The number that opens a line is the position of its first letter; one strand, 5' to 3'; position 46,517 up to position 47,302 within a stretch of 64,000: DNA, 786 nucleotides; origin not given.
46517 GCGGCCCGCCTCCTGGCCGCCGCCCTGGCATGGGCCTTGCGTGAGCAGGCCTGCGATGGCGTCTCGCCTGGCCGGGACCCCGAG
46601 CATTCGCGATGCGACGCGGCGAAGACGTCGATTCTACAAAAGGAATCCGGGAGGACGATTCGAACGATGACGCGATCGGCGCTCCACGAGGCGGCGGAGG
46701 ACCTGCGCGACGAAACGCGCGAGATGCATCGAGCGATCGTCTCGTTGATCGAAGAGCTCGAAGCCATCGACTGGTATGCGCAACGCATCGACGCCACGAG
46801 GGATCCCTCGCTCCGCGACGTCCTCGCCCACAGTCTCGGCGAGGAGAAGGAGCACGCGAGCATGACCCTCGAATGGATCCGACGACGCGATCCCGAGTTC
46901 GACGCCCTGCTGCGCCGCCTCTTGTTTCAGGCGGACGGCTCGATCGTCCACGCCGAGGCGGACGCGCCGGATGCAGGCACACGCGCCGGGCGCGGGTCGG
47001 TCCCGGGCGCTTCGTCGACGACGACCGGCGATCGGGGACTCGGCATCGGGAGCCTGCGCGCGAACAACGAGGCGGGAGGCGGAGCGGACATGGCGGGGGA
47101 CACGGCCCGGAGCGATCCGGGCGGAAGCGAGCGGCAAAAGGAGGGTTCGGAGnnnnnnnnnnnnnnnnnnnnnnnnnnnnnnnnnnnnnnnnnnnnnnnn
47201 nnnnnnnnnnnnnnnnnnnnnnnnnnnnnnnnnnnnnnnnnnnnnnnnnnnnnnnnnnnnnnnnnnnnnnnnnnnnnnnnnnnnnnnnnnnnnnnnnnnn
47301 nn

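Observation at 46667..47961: Family-1 encapsulin operon whose EncFtn cargo has an internal targeting motif followed by a 31-aa tail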

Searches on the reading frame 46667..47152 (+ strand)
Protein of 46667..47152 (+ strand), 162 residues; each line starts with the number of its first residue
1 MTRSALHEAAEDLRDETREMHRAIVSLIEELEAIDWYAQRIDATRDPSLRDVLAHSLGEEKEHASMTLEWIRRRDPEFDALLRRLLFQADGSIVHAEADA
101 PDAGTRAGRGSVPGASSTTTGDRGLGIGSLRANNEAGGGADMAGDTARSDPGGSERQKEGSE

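Call 8: search_protein_families(library=pfam, proteins=[window:46667-47152:+], max_evalue=0.01)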
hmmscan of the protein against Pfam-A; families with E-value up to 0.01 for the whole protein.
window:46667-47152:+ (162 aa): 2 families
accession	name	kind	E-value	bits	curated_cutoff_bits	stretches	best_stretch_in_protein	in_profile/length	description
PF22277.2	EncFtn-like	-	3.8e-35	119.9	27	1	6-88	2-84/85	EncFtn-like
PF17940.6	TetR_C_31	-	0.00022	21.8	27.4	1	37-104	28-96/107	Tetracyclin repressor-like, C-terminal domain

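Call 9: search_protein_families(library=ncbifam, proteins=[window:46667-47152:+], max_evalue=0.01)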
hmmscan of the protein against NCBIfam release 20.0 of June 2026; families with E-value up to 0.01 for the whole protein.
window:46667-47152:+ (162 aa): 3 families
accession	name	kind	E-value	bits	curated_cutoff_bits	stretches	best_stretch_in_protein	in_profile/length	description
TIGR04535.1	ferrit_encaps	subfamily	1.1e-33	115.6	125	1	7-130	2-113/114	encapsulin-associated ferritin-like protein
NF058679.1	EncB_fam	subfamily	1.4e-19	70.2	90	1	16-130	18-117/117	encapsulin nanocompartment ferritin-likeEncB family encapsulin nanocompartment ferritin-like cargo protein cargo protein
NF058678.1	EncB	exception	2.6e-05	24.5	210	1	19-86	11-78/160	encapsulin nanocompartment ferritin-like cargo protein EncB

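Call 10: find_homologous_proteins(query=window:46667-47152:+, max_evalue=0.001)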
Query window:46667-47152:+ (162 aa): 6773 proteins with E <= 0.001 among 7259 candidates; the best 120 are listed.
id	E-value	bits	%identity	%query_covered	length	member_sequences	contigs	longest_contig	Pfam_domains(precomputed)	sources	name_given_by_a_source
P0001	2.3e-97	341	100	100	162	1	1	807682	PF22277.3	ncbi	ncbi:MAG: ferritin [Myxococcota bacterium]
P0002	5.8e-65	236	79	90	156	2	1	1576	PF22277.3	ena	-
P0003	5.0e-55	203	69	100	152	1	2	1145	PF22277.3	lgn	-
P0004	8.3e-44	167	65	81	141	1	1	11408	PF22277.3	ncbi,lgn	-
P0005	1.7e-37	147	61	81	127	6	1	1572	PF22277.3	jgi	jgi:ferritin-like protein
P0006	5.6e-37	145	75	54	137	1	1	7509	PF22277.3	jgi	jgi:uncharacterized protein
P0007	1.1e-36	144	58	84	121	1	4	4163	PF22277.3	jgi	jgi:ferritin-like protein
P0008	1.3e-36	144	70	54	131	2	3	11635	PF22277.3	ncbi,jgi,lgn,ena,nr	ncbi:MAG TPA: encapsulin-associated ferritin-like protein [Myxococcota bacterium]|nr:encapsulin-asso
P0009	1.3e-36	144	62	75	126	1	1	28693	PF22277.3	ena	-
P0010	1.5e-36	143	71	60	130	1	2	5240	PF22277.3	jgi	jgi:uncharacterized protein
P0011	3.7e-36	142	62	80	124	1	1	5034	PF22277.3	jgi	jgi:uncharacterized protein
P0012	4.1e-36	142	57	83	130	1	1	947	PF22277.3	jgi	jgi:ferritin-like protein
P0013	4.2e-36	142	73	56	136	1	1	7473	PF22277.3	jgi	jgi:ferritin-like protein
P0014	8.7e-36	141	65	69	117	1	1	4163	PF22277.3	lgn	-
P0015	1.0e-35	141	61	81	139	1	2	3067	PF22277.3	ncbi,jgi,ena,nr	ncbi:MAG TPA: ferritin [Myxococcota bacterium]|nr:ferritin [Myxococcota bacterium]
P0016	1.9e-35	140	63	80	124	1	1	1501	PF22277.3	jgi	jgi:ferritin-like protein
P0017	2.0e-35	140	62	72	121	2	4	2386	PF22277.3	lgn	-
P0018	3.3e-35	139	58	79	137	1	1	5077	PF22277.3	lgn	-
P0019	4.1e-35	139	58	81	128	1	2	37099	PF22277.3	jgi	jgi:ferritin-like protein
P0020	4.1e-35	139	59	79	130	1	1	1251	PF22277.3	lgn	-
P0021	5.5e-35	138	62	81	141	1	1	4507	PF22277.3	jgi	-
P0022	7.3e-35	138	52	81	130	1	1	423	PF22277.3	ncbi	-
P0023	7.9e-35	138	56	86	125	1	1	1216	PF22277.3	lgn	-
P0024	1.0e-34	138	62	70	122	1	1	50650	PF22277.3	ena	-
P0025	1.1e-34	137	59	80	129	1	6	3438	PF22277.3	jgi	jgi:uncharacterized protein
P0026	1.4e-34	137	59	83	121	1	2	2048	PF22277.3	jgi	jgi:ferritin-like protein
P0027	1.9e-34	137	60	81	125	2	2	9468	PF22277.3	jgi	jgi:ferritin-like protein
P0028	1.9e-34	137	58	84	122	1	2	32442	PF22277.3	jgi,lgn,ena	jgi:ferritin-like protein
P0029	1.9e-34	137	63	69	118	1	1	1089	PF22277.3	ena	-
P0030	2.4e-34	136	73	55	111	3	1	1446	PF22277.3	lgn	-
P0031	2.5e-34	136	60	81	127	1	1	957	PF22277.3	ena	-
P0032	3.4e-34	136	58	81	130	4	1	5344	PF22277.3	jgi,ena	-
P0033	4.2e-34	135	57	81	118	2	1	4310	PF22277.3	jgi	jgi:uncharacterized protein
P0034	4.9e-34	135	65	55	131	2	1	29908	PF22277.3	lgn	-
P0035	6.5e-34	135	56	83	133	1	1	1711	PF22277.3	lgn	-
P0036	7.6e-34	135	62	81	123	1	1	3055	PF22277.3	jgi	jgi:ferritin-like protein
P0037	7.7e-34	135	57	80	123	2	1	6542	PF22277.3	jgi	jgi:hypothetical protein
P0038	8.1e-34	135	56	81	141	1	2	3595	PF22277.3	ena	-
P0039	8.1e-34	135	56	81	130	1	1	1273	PF22277.3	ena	-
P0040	8.3e-34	135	57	80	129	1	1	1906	PF22277.3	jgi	jgi:uncharacterized protein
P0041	8.5e-34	134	58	81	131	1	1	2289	PF22277.3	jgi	jgi:hypothetical protein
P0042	9.7e-34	134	59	80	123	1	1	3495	PF22277.3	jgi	jgi:ferritin-like protein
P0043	1.0e-33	134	60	81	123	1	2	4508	PF22277.3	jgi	jgi:ferritin-like protein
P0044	1.2e-33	134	54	83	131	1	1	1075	PF22277.3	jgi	-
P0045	1.3e-33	134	60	81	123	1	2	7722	PF22277.3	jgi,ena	jgi:ferritin-like protein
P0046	1.5e-33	134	55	85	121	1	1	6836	PF22277.3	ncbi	-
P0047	1.7e-33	134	56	81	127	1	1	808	PF22277.3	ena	-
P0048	1.8e-33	133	65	67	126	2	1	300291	PF22277.3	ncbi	ncbi:MAG: encapsulin-associated ferritin-like protein [Myxococcota bacterium]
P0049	2.0e-33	133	73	55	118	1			PF22277.3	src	-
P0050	2.1e-33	133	57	81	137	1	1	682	PF22277.3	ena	-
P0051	2.2e-33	133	60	81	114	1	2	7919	PF22277.3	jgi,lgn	-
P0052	2.3e-33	133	55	81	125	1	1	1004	PF22277.3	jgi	jgi:ferritin-like protein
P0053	2.4e-33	133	56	81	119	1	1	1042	PF22277.3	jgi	-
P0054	2.6e-33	133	59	80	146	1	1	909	PF22277.3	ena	-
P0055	2.7e-33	133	62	67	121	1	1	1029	PF22277.3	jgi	jgi:uncharacterized protein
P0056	2.8e-33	133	56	81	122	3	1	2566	PF22277.3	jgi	jgi:hypothetical protein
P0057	3.1e-33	133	56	81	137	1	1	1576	PF22277.3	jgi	-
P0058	3.1e-33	133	65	60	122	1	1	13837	PF22277.3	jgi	jgi:uncharacterized protein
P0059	3.3e-33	133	57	78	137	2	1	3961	PF22277.3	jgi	jgi:ferritin-like protein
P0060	3.3e-33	133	57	81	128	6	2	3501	PF22277.3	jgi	jgi:uncharacterized protein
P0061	3.5e-33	133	55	86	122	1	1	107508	PF22277.3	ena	-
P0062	3.9e-33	132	60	69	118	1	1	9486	PF22277.3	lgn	-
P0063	4.1e-33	132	59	81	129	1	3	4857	PF22277.3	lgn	-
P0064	4.9e-33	132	55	80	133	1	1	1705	PF22277.3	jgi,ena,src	-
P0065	5.0e-33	132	55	81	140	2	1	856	PF22277.3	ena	-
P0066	5.2e-33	132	69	58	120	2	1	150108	PF22277.3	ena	-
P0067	5.3e-33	132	56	81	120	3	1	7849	PF22277.3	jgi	jgi:ferritin-like protein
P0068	5.4e-33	132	56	83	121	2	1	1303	PF22277.3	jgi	-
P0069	6.3e-33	132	66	56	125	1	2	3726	PF22277.3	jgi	jgi:ferritin-like protein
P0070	6.9e-33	132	63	59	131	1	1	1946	PF22277.3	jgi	jgi:ferritin-like protein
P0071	8.0e-33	131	58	85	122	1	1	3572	PF22277.3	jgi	jgi:ferritin-like protein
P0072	8.0e-33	131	56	83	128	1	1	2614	PF22277.3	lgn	-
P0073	8.1e-33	131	56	88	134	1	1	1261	PF22277.3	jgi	-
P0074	9.0e-33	131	56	81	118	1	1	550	PF22277.3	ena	-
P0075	9.0e-33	131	60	80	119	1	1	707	PF22277.3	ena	-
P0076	9.8e-33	131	60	81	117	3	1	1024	PF22277.3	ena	-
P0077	1.1e-32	131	55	82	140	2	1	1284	PF22277.3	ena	-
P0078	1.2e-32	131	55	81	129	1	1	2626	PF22277.3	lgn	-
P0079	1.3e-32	131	67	57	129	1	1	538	PF22277.3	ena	-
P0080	1.3e-32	131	55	81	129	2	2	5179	PF22277.3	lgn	-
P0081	1.3e-32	131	56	81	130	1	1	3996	PF22277.3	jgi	jgi:ferritin-like protein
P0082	1.3e-32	131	56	83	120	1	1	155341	PF22277.3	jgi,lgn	-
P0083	1.4e-32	131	69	55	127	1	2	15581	PF22277.3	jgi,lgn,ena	-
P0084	1.4e-32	131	53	84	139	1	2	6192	PF22277.3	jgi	jgi:ferritin-like protein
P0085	1.4e-32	131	63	58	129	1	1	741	PF22277.3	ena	-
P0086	1.5e-32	130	63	64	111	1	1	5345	PF22277.3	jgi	jgi:ferritin-like protein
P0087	1.5e-32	130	67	56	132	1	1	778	PF22277.3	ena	-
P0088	1.8e-32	130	65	65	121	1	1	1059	PF22277.3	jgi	jgi:ferritin-like protein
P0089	1.8e-32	130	56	81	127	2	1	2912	PF22277.3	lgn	-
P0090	1.9e-32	130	56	83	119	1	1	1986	PF22277.3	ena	-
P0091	1.9e-32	130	55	85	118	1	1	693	PF22277.3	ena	-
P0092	2.0e-32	130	58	79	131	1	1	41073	PF22277.3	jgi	jgi:ferritin-like protein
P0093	2.0e-32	130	55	81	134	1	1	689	PF22277.3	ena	-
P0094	2.1e-32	130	56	81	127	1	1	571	PF22277.3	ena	-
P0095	2.3e-32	130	74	52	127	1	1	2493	PF22277.3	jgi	jgi:ferritin-like protein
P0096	2.3e-32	130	53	81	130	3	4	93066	PF22277.3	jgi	-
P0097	2.3e-32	130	66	69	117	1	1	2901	PF22277.3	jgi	jgi:hypothetical protein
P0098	2.4e-32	130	64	58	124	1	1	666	PF22277.3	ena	-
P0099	2.4e-32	130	60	69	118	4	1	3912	PF22277.3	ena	-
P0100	2.6e-32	130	60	78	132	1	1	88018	PF22277.3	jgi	jgi:ferritin-like protein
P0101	2.6e-32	130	56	81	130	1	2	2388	PF22277.3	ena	-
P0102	2.7e-32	130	56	78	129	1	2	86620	PF22277.3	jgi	jgi:ferritin-like protein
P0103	2.7e-32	130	54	79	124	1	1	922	PF22277.3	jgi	jgi:ferritin-like protein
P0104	2.9e-32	130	59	69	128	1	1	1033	PF22277.3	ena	-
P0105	2.9e-32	130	56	81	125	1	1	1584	PF22277.3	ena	-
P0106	3.0e-32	129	51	81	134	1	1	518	PF22277.3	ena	-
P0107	3.0e-32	129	60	84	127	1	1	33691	PF22277.3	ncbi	ncbi:MAG: encapsulin-associated ferritin-like protein [Myxococcota bacterium]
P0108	3.1e-32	129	57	81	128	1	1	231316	PF22277.3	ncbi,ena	-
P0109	3.2e-32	129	55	76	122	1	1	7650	PF22277.3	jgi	jgi:uncharacterized protein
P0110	3.3e-32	129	56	81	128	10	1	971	PF22277.3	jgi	jgi:uncharacterized protein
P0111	3.6e-32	129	61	54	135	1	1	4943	PF22277.3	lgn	-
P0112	3.7e-32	129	52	85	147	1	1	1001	PF22277.3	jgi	jgi:hypothetical protein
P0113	3.7e-32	129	53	83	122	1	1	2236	PF22277.3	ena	-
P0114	4.0e-32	129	54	81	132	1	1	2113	PF22277.3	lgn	-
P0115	4.1e-32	129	58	70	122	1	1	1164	PF22277.3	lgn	-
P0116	4.1e-32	129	58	65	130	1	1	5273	PF22277.3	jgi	jgi:ferritin-like protein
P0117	4.3e-32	129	53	80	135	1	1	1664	PF22277.3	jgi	jgi:uncharacterized protein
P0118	4.4e-32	129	65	58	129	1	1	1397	PF22277.3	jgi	jgi:ferritin-like protein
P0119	4.4e-32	129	57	78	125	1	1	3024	PF22277.3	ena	-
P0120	4.6e-32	129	63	58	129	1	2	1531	PF22277.3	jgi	jgi:ferritin-like protein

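Call 13: find_encoding_contigs(protein=P0003, flank=3000, max_places=3)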
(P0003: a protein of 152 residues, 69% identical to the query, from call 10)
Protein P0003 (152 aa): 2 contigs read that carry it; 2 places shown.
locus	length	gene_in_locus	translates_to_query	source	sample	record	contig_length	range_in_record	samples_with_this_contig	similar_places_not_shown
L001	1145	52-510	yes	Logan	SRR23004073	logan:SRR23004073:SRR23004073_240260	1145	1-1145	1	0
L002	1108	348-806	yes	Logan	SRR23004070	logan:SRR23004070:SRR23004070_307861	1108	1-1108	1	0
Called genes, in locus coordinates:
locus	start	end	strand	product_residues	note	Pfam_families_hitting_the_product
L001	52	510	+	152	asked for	PF22277:EncFtn-like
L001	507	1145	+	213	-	?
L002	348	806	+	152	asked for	PF22277:EncFtn-like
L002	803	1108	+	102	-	?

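Call 14: find_encoding_contigs(protein=P0002, flank=3000, max_places=3)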
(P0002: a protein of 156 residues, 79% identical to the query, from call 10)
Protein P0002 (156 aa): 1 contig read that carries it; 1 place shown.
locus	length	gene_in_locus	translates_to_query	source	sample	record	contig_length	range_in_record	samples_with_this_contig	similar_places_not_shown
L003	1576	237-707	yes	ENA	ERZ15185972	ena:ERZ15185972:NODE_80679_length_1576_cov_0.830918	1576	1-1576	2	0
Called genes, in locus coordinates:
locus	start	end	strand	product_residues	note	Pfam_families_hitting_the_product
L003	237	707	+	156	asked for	PF22277:EncFtn-like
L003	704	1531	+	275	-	PF04454:Linocin_M18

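Call 15: find_encoding_contigs(protein=P0004, flank=5000, max_places=3)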
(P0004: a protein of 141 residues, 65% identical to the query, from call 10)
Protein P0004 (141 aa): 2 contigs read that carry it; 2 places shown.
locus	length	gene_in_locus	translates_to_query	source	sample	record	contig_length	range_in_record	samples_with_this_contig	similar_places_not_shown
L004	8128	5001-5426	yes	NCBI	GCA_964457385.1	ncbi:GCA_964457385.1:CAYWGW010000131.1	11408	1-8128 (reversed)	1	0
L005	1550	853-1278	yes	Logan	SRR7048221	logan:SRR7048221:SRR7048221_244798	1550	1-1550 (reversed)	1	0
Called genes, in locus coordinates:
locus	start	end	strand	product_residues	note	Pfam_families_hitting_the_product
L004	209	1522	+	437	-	PF02515:CoA_transf_3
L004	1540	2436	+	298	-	PF00571:CBS (weak)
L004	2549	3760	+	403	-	PF03773:ArsP_1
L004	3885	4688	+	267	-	PF02080:TrkA_C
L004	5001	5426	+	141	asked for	PF22277:EncFtn-like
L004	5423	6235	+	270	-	PF04454:Linocin_M18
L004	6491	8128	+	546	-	?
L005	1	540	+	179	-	?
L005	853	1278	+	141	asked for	PF22277:EncFtn-like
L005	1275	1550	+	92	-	?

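Call 18: find_related_loci(query=A1, collection=genome_contigs, flank=2500)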
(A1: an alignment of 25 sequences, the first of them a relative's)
Query A1 (162 aa) in genome_contigs; peptide patterns used: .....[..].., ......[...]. (x = any residue, [..] = any of these).
600 stretches matched a pattern (row limit reached: there are more); 592 encode a relative of the query (tblastn E <= 1e-3); the best 80 are kept; 80 distinct loci.
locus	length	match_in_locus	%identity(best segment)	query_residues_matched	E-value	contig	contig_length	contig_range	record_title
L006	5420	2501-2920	52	1-158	2e-41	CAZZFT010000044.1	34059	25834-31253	MAG TPA_asm: uncultured Spirochaetales bacterium isolate SRP214966_co7_42 genome assembly, contig: NODE_691_length_34059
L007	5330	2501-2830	56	1-114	1e-35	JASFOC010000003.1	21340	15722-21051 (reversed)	MAG: Gammaproteobacteria bacterium isolate D0819M02metaG_Bin_277 D0819M02metaG_FD_scaffold_369_c1, whole genome shotgun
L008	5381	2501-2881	51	1-134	7e-36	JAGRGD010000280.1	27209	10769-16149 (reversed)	MAG: Rhodocyclaceae bacterium isolate HKST-UBA167 k127_2950004, whole genome shotgun sequence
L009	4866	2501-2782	62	1-95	9e-36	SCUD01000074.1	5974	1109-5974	MAG: Gammaproteobacteria bacterium isolate FW602_bin.2 FW602_bin.2-52040, whole genome shotgun sequence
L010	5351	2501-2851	59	1-113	1e-35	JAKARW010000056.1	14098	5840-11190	MAG: Proteobacteria bacterium isolate YF5.bin20 NODE_3158_length_14098_cov_163.047670, whole genome shotgun sequence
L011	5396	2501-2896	53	6-135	3e-35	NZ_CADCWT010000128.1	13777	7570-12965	Candidatus Frankia alpina isolate AiOr, whole genome shotgun sequence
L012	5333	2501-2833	53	1-118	4e-35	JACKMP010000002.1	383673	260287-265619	MAG: Chromatiaceae bacterium isolate HK-STAS-PROT-121 HK-STAS-PROT-121_2, whole genome shotgun sequence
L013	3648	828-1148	57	1-111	7e-35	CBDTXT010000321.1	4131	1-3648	MAG TPA_asm: uncultured Chromatiaceae bacterium isolate ERR2431956_concoct_72 genome assembly, contig: ERZ23880148.11767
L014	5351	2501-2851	52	6-134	7e-35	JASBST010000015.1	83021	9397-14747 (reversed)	MAG: Thiogranum sp. isolate BWSM_146 k141_1785929, whole genome shotgun sequence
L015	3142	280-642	53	1-121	7e-35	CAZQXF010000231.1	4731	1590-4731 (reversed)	MAG TPA_asm: uncultured Thiotrichales bacterium isolate SRP163575_co1_395 genome assembly, contig: NODE_39289_length_473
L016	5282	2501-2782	61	1-95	2e-34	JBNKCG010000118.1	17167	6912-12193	MAG: Gammaproteobacteria bacterium isolate F1F2.bin.30.orig k141_2416596, whole genome shotgun sequence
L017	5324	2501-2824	57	1-111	1e-34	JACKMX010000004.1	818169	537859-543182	MAG: Chromatiaceae bacterium isolate HK-STAS-PROT-129 HK-STAS-PROT-129_4, whole genome shotgun sequence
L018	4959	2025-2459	45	6-159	2e-34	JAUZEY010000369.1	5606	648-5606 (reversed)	MAG: Actinomycetota bacterium isolate BP_133 scaffold_3048011, whole genome shotgun sequence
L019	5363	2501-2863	54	6-139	3e-34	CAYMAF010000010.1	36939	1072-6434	MAG TPA_asm: uncultured Gammaproteobacteria bacterium isolate SRP268622_co1_360 genome assembly, contig: NODE_2136_lengt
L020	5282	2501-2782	62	1-95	3e-34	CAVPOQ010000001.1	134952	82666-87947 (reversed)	MAG: uncultured Gammaproteobacteria bacterium isolate MFD00032.bin.1.190 genome assembly, contig: contig_111633, whole g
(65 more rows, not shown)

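Call 27: find_related_loci(query=window:46667-47152:+, collection=metagenome_contigs, flank=1500)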
Query window:46667-47152:+ (162 aa) in metagenome_contigs; peptide patterns used: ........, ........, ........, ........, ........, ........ (x = any residue, [..] = any of these).
600 stretches matched a pattern (row limit reached: there are more); 435 encode a relative of the query (tblastn E <= 1e-3); the best 80 are kept; 80 distinct loci.
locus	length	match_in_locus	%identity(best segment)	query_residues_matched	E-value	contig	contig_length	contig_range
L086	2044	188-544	56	1-131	1e-38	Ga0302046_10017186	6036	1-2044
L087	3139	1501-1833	60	6-132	4e-38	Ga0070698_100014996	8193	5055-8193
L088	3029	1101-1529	51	1-130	4e-38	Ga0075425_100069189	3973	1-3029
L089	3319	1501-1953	49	1-149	9e-37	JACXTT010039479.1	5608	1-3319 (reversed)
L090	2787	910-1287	56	1-131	7e-37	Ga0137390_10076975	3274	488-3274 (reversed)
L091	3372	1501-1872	56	1-133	9e-37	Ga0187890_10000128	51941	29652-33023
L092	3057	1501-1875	56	1-134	2e-36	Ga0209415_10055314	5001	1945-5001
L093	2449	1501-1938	48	1-158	5e-36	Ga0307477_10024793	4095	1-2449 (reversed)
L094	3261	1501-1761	67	1-87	7e-36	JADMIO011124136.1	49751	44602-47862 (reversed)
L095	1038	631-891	68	1-87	7e-37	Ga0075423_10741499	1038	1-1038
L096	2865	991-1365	54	1-134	1e-35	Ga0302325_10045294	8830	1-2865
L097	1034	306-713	50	1-135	3e-37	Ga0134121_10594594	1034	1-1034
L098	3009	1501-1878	53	1-131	1e-35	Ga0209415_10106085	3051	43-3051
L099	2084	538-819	62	1-95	6e-36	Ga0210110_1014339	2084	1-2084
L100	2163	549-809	68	1-87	1e-35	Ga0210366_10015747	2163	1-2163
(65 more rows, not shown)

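Call 33: search_protein_representatives(protein=window:46667-47059:+)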
Query: 131 residues. Proteins with E-value up to 0.001 (for the whole library): 1066; up to 1e-10: 451; up to 1e-30: 1. The best 150 are listed.
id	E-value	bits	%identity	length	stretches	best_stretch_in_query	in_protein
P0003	2.5e-53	195.4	79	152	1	1-131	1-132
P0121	2.7e-30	121.1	59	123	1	3-99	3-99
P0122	3.7e-30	120.6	57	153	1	3-124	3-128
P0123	7.3e-30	119.6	61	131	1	4-109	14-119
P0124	2.4e-29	118.0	56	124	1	5-111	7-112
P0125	3.2e-29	117.6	55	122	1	3-115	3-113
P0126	7.1e-29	116.5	55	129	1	2-130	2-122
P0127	8.0e-28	113.1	59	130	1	3-95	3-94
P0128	8.7e-28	112.9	60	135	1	3-95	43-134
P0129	1.0e-27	112.7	64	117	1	4-92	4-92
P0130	2.6e-27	111.4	62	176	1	3-95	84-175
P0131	3.0e-27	111.2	60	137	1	2-95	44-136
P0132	4.1e-27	110.8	53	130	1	5-131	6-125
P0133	4.6e-27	110.6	65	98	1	4-90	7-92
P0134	6.4e-27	110.2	58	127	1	2-130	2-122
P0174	2.3e-23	98.6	62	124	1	20-105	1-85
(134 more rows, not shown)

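Call 35: find_encoding_contigs(protein=P0122, flank=2000, max_places=3)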
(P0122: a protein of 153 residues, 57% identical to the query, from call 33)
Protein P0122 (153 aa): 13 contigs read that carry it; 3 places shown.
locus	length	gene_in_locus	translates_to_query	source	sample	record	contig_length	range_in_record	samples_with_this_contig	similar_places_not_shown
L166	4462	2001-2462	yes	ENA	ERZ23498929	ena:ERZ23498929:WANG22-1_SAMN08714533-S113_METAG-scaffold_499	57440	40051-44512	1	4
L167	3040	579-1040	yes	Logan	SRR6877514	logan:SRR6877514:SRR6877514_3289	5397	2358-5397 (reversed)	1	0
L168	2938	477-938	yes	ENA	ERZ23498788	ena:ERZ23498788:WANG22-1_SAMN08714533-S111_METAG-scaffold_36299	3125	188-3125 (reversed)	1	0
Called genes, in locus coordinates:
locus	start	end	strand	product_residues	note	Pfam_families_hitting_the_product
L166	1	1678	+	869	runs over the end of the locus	-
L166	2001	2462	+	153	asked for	PF22277:EncFtn-like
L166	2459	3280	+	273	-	PF04454:Linocin_M18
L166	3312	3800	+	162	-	-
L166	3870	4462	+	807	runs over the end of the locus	PF02771:Acyl-CoA_dh_N, PF02770:Acyl-CoA_dh_M, PF00441:Acyl-CoA_dh_1, PF09317:ACDH_C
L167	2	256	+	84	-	?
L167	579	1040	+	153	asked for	PF22277:EncFtn-like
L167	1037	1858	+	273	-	PF04454:Linocin_M18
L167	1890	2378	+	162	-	-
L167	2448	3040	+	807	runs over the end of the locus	PF02771:Acyl-CoA_dh_N, PF02770:Acyl-CoA_dh_M, PF00441:Acyl-CoA_dh_1, PF09317:ACDH_C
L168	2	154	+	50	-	?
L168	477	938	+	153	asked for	PF22277:EncFtn-like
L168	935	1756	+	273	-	PF04454:Linocin_M18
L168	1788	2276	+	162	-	-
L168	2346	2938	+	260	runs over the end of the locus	?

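Call 36: find_encoding_contigs(protein=P0174, flank=2000, max_places=3)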
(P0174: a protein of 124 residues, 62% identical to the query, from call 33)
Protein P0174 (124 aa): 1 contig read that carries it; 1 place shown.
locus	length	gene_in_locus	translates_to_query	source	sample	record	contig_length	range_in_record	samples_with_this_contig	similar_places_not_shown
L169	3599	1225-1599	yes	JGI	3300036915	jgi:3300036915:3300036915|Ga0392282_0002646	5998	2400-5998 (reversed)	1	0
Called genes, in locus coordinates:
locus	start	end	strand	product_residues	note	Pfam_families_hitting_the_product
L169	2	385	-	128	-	?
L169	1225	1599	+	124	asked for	PF22277:EncFtn-like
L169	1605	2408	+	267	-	PF04454:Linocin_M18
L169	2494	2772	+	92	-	-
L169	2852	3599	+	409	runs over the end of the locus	PF00999:Na_H_Exchanger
